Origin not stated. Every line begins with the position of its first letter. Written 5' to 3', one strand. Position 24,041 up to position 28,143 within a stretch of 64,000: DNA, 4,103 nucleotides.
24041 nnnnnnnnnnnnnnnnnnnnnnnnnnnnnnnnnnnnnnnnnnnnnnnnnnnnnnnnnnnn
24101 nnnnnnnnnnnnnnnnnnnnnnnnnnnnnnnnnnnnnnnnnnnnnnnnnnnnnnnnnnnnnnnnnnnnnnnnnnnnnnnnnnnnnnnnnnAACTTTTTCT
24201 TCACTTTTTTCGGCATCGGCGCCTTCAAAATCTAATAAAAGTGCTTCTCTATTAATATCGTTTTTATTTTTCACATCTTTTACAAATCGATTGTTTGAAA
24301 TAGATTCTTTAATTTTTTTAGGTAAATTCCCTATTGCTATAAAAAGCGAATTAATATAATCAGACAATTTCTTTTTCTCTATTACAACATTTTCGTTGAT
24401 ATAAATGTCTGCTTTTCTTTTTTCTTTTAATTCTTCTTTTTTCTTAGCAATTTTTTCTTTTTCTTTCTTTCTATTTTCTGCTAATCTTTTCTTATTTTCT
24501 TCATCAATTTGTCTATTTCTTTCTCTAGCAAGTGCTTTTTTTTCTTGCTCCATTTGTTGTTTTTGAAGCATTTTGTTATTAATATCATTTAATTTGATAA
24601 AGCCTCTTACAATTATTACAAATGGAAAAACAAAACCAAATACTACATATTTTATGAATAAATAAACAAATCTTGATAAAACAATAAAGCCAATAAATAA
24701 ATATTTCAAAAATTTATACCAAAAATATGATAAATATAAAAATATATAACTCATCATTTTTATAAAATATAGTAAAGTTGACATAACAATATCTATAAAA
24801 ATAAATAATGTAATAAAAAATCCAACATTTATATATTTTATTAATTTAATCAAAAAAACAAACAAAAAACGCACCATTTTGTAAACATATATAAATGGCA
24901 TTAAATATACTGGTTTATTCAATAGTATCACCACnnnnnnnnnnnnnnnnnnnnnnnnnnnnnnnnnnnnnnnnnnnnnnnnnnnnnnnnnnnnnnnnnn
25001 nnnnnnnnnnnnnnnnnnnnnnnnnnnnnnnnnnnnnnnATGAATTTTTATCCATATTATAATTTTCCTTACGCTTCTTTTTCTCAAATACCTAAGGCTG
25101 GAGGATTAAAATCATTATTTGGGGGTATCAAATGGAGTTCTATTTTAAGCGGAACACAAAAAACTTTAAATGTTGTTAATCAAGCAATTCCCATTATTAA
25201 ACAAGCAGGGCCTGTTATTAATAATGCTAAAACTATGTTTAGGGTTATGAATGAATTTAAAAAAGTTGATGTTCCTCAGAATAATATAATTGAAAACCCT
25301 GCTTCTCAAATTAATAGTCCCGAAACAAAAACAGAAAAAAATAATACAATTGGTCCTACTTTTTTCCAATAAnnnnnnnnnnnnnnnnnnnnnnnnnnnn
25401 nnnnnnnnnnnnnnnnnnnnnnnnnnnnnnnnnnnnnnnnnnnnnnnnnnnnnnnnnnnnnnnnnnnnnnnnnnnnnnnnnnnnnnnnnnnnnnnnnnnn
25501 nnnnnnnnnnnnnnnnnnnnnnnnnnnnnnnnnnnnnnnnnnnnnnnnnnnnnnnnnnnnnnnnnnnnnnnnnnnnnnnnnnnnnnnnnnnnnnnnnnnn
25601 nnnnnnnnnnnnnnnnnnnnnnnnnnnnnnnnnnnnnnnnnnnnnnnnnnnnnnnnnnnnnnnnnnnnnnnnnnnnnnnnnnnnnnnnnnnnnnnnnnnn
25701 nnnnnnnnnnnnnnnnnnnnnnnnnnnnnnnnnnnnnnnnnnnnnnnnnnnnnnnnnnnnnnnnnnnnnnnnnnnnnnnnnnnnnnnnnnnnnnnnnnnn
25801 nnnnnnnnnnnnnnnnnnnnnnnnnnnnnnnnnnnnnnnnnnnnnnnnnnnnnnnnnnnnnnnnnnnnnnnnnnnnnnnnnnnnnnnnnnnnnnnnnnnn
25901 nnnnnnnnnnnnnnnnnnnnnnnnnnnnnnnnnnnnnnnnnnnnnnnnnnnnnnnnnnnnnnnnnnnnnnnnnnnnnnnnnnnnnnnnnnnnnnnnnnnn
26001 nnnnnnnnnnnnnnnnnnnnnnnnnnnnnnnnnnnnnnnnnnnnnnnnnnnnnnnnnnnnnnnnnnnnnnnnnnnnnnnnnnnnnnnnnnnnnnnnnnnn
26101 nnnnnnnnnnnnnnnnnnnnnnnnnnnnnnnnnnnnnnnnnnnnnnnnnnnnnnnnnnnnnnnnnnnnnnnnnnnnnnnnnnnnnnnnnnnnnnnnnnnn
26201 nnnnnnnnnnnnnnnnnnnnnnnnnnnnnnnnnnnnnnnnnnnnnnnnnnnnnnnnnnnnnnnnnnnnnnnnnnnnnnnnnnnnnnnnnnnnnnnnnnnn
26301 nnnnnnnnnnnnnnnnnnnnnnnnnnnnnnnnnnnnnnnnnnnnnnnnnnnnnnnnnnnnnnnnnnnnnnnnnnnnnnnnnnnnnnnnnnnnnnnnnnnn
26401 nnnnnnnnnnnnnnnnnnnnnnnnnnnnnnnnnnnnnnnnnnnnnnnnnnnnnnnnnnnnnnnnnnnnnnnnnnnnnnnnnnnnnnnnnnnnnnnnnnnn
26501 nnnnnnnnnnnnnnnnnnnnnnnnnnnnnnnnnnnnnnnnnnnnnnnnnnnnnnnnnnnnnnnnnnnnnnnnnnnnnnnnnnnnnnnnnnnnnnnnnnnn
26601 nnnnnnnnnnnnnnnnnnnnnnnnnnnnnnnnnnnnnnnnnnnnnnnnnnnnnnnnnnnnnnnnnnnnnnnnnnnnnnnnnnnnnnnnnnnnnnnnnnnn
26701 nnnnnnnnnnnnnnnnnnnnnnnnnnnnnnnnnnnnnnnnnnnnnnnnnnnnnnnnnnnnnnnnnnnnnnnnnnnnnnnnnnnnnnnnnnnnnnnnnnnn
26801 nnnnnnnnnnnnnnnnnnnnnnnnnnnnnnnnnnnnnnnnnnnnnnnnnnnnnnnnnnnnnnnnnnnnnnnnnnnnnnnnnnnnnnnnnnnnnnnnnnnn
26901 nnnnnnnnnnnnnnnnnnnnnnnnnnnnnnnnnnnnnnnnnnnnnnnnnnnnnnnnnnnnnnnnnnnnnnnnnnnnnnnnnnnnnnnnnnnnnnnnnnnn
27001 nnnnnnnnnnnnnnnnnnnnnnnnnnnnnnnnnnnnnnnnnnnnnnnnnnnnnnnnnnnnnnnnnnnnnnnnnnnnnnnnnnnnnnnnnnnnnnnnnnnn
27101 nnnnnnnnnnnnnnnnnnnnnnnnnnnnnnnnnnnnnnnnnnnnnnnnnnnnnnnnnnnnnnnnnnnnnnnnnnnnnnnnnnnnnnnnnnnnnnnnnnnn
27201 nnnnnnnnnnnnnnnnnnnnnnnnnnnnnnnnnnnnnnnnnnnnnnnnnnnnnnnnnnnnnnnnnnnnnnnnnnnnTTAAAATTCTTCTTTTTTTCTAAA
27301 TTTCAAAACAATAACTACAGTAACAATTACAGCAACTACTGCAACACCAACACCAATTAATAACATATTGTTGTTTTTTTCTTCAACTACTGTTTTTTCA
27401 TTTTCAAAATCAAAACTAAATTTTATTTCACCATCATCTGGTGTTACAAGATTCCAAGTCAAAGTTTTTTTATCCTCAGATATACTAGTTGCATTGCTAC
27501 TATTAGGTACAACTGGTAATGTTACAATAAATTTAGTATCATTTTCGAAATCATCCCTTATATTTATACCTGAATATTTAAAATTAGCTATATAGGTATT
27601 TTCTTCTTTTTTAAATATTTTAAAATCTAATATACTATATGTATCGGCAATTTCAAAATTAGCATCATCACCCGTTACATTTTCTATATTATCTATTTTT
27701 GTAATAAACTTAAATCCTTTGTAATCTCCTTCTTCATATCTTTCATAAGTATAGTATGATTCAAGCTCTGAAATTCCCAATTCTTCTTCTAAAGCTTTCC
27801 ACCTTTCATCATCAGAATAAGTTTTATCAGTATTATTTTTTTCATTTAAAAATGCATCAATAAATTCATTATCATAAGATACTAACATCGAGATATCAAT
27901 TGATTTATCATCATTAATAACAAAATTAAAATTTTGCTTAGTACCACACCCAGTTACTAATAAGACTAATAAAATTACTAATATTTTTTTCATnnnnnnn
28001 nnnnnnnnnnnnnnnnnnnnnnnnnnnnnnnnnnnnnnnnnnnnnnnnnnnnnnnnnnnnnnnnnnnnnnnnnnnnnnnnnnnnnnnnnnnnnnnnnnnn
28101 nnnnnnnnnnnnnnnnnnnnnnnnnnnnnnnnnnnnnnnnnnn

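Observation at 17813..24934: Non-canonical pilus/secretion cluster: PilC-like platform protein with a 235-aa N-terminal extension, a prepilin peptidase, a 134-aa unknown and a 1261-aa Cys-rich secreted protein, with no secretion ATPase nearby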

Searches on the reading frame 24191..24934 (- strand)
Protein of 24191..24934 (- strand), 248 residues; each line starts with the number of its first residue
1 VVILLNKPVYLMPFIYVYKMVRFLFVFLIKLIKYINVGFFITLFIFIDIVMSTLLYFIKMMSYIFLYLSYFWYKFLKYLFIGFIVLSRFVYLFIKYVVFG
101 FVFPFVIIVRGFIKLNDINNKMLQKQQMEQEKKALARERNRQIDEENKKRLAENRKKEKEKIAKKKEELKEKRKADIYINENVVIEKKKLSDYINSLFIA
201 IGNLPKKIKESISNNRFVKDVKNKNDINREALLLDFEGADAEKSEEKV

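Call 44: search_protein_representatives(protein=window:24191-24934:-)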
Query: 248 residues. Proteins with E-value up to 0.001 (for the whole library): 35; up to 1e-10: 16; up to 1e-30: 5. The best 35 are listed.
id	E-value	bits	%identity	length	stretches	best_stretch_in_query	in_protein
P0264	1.2e-71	257.5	69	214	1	31-221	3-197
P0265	3.6e-51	190.5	81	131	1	12-131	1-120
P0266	1.6e-50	188.4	57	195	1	20-196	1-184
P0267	6.5e-47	176.6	74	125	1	20-148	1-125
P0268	1.7e-44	168.7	48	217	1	4-211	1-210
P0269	1.1e-21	94.0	35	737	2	24-248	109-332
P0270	2.0e-21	93.2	41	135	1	1-133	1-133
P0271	1.6e-18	83.7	41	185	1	5-172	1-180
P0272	1.7e-18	83.7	40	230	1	31-247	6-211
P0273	1.6e-17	80.4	40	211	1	44-241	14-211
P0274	1.9e-15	73.7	38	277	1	73-248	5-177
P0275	1.3e-14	70.9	34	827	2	60-247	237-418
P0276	1.8e-14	70.5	40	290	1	71-247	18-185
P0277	4.7e-14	69.1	37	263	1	84-244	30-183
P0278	1.3e-13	67.7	42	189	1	96-247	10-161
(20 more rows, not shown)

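Call 67: search_protein_families(library=pfam, proteins=[window:24191-24934:-], max_evalue=10)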
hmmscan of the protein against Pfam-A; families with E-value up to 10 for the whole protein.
window:24191-24934:- (248 aa): 10 families
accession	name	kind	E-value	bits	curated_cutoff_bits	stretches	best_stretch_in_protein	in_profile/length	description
PF02932.22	Neur_chan_memb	-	0.00016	22.5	28.1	1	90-182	55-150/233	Neurotransmitter-gated ion-channel transmembrane region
PF19745.5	FUT8_N_cat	-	0.00079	18.7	27.6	1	114-226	44-156/499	Alpha-(1,6)-fucosyltransferase N- and catalytic domains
PF15048.11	OSTbeta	-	0.0017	18.9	27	1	105-179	50-120/122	Organic solute transporter subunit beta protein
PF14851.11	FAM176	-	0.0087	16.3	31.5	1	88-168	21-101/152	FAM176 family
PF12326.13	EOS1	-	0.023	15.1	23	1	25-178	23-139/163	N-glycosylation protein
PF14943.11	MRP-S26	-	0.023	15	27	1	123-214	64-154/168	Mitochondrial ribosome subunit S26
PF00368.23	HMG-CoA_red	-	0.22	10.9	27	1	143-220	206-288/368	Hydroxymethylglutaryl-coenzyme A reductase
PF08586.15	Rsc14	-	1.4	10.2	25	1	147-217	24-98/99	RSC complex, Rsc14/Ldb7 subunit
PF01434.24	Peptidase_M41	-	1.4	9.2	29.9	1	112-171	113-172/191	Peptidase family M41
PF08058.16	NPCC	-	7.7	7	33.9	0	36-142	28-118/134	Nuclear pore complex component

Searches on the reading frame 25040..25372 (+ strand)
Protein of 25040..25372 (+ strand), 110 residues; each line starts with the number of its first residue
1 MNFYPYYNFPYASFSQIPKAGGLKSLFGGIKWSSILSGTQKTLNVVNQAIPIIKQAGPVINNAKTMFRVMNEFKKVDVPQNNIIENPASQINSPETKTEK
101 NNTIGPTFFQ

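Call 5: search_protein_families(library=pfam, proteins=[window:25040-25372:+], max_evalue=0.01)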
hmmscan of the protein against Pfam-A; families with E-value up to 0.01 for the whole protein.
window:25040-25372:+ (110 aa): 1 family
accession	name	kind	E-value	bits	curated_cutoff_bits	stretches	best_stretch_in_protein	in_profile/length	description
PF14181.11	YqfQ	-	2.1e-09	38.2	27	1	21-103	40-121/166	YqfQ-like protein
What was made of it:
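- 25040..25372 (+): yqfQ-like gene, divergent from pilC. It is the conserved left border of the locus. Pfam YqfQ, E 2e-9 (call 5).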

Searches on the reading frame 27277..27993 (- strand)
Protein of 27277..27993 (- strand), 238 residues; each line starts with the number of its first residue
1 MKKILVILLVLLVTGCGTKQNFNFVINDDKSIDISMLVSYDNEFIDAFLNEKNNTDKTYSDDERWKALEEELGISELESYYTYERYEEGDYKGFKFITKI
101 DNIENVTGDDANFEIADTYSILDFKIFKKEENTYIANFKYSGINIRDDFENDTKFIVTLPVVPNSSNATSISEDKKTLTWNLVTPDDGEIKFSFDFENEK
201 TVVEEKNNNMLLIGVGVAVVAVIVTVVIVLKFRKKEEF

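Call 5: search_protein_families(library=pfam, proteins=[window:27277-27993:-], max_evalue=0.01)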
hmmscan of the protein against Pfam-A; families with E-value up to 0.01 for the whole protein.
window:27277-27993:- (238 aa): 1 family
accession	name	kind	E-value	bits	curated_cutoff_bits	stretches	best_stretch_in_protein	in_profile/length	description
PF21946.1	LppM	-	0.00036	21.2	27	1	22-190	4-147/153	LppM domain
